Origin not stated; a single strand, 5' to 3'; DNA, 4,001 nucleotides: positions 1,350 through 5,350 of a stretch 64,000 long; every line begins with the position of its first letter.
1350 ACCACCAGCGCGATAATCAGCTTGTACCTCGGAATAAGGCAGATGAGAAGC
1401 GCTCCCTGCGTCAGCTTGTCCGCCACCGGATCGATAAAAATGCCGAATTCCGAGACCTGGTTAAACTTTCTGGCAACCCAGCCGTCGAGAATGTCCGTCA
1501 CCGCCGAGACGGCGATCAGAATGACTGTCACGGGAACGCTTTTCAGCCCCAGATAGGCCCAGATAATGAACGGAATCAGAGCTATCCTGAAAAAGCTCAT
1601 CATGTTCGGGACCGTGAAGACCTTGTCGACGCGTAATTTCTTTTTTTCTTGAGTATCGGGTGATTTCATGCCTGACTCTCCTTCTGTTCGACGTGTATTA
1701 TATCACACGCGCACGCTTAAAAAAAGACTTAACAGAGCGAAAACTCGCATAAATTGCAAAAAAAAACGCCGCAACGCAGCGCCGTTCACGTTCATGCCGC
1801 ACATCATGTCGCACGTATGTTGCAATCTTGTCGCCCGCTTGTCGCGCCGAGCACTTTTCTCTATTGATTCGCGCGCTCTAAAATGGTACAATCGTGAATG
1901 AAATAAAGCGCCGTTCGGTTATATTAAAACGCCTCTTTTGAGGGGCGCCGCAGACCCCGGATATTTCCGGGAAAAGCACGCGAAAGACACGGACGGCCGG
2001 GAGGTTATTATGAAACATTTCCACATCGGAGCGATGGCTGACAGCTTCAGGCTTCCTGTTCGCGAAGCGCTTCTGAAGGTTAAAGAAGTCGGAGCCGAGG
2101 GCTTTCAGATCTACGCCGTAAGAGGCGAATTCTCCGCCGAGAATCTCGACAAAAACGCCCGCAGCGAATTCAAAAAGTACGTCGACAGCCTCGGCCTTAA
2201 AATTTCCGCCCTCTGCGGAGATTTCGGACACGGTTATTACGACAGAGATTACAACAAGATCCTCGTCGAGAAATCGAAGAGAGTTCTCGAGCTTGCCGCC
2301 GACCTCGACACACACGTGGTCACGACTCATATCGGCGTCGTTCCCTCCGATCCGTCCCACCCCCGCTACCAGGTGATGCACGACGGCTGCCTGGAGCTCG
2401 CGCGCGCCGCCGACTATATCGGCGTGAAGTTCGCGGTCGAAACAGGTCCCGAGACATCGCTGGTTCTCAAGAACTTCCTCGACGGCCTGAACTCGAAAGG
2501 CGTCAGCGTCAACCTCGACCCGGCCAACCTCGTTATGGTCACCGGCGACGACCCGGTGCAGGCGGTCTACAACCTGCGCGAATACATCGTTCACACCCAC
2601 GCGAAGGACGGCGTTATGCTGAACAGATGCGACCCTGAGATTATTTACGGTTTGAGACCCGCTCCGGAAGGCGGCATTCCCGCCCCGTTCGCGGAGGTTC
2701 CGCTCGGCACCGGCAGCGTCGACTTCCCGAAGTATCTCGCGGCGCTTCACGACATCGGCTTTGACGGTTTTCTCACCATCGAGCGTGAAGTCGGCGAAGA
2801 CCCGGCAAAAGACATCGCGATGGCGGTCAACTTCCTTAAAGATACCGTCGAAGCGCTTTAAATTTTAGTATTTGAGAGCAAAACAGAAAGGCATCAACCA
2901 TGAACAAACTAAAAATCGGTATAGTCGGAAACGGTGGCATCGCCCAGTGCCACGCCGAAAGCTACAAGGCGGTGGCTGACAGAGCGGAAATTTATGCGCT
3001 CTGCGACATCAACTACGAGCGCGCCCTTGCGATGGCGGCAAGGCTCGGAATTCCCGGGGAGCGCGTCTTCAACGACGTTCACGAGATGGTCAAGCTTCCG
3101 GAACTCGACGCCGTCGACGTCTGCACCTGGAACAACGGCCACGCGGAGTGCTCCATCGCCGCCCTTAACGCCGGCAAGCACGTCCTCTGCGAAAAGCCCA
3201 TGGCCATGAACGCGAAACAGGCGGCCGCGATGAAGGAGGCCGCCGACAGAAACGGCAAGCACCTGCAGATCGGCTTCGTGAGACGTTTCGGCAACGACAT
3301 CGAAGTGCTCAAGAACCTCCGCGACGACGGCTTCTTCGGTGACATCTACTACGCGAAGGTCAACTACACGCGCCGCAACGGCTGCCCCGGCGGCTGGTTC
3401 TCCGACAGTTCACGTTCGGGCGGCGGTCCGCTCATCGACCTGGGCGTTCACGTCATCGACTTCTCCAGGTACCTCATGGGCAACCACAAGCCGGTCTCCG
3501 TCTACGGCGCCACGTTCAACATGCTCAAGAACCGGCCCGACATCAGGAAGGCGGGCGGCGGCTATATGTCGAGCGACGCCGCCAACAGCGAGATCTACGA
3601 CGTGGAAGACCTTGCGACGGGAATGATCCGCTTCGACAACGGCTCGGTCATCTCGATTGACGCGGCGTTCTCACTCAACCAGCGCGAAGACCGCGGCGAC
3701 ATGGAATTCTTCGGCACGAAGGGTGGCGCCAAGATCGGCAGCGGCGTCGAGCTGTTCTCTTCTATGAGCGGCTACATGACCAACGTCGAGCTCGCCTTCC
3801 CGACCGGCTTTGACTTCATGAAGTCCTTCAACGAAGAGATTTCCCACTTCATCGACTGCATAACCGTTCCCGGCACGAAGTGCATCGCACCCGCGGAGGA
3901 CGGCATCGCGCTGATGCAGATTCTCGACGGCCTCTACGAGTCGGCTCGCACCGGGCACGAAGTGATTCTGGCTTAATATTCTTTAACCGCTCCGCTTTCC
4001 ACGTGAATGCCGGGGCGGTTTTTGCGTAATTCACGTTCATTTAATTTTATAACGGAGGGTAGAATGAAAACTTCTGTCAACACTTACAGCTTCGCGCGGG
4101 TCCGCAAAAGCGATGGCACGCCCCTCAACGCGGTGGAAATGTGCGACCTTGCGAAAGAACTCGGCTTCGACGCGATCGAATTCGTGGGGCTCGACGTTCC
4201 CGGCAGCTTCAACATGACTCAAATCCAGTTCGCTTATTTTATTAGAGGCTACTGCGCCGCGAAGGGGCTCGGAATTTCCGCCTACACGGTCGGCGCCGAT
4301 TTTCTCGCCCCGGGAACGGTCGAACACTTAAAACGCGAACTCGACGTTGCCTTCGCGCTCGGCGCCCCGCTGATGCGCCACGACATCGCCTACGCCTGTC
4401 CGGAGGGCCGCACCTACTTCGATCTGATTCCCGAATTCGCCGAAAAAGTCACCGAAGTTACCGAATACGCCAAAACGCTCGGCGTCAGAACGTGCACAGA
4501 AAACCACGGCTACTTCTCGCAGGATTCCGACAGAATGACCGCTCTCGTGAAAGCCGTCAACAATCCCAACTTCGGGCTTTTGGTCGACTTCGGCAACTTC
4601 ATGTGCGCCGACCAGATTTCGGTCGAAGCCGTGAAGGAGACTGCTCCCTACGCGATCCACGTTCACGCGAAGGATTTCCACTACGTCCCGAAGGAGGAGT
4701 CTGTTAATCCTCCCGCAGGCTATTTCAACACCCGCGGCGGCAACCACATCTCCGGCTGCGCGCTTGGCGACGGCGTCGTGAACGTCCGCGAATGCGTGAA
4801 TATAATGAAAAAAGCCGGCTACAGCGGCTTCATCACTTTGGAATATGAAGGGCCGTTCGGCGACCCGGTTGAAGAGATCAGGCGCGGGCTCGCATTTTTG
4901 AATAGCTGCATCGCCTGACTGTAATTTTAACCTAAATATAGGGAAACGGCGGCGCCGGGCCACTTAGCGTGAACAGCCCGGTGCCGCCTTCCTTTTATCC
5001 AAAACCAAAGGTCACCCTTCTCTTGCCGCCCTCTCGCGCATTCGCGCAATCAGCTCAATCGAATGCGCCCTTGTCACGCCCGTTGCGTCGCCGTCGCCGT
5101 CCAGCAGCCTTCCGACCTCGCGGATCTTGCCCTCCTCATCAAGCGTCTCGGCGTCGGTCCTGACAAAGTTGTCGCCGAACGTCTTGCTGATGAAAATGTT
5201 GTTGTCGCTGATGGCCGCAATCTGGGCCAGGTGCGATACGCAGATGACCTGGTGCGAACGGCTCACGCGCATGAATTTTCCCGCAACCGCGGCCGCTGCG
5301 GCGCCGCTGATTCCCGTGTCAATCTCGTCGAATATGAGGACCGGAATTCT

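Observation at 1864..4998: TIM-barrel / Gfo-Idh-MocA dehydrogenase / TIM-barrel operon: candidate 3-keto-sugar (C-glycoside or anhydrosugar) catabolic module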

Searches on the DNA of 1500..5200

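Call 67: search_rna_families(source=window, start=1500, end=5200, threshold=evalue, max_evalue=1)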
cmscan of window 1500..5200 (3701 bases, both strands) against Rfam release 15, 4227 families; matches with E-value up to 1: 0.
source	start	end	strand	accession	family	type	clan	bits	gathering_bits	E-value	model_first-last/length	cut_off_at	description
